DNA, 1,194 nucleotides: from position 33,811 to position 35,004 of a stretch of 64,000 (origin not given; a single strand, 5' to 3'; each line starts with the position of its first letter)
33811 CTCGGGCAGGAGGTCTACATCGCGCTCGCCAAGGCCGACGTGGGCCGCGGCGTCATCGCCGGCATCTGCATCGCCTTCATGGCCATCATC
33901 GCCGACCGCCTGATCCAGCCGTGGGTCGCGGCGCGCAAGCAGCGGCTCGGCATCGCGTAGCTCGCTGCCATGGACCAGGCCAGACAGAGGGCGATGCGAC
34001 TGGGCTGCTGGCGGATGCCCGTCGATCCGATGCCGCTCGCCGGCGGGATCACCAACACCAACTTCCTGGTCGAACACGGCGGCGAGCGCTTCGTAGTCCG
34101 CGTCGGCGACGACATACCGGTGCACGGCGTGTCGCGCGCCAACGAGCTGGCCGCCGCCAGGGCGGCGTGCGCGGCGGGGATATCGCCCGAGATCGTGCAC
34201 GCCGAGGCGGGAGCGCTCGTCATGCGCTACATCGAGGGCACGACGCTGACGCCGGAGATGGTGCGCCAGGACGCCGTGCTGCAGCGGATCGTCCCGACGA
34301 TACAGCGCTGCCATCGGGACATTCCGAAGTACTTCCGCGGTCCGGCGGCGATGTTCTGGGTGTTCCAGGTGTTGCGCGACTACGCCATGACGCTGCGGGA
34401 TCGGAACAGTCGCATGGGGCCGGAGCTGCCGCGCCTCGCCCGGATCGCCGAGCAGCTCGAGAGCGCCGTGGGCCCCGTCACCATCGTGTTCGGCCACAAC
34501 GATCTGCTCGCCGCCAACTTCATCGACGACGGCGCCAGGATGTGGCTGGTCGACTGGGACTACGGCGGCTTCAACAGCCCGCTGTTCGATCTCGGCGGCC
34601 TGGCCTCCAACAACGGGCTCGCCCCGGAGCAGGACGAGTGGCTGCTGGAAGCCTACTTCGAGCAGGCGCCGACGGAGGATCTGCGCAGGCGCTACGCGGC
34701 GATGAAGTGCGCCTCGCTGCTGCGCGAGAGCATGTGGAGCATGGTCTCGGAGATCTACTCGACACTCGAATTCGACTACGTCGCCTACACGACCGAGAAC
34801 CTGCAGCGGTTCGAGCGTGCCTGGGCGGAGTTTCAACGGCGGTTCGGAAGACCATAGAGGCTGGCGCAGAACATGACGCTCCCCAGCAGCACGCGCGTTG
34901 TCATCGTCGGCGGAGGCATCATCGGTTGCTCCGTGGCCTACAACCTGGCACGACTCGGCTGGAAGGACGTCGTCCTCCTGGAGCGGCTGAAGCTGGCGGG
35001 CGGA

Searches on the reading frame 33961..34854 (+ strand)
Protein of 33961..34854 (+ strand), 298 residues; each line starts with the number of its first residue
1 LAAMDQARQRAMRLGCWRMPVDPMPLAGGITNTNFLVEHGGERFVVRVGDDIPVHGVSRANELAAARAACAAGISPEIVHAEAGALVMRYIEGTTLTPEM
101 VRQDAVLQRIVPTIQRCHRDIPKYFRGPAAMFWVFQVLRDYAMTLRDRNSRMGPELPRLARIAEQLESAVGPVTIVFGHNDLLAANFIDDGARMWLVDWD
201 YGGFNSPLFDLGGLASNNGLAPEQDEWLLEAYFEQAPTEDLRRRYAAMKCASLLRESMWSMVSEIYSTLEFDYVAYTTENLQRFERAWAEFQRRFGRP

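Call 79: search_protein_families(library=ncbifam, proteins=[window:33961-34854:+], max_evalue=1e-10)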
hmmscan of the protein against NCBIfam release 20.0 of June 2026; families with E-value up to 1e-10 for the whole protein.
window:33961-34854:+ (298 aa): 2 families
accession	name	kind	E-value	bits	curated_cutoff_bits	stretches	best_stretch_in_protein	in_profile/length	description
NF041256.1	GntI_guanitoxin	equivalog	2.6e-45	154.9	357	1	28-283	23-281/282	guanitoxin biosynthesis pre-guanitoxin N-oxide kinase GntI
TIGR02721.1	ycfN_thiK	equivalog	1.4e-15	57.2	299.45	1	26-240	4-209/256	thiamine kinase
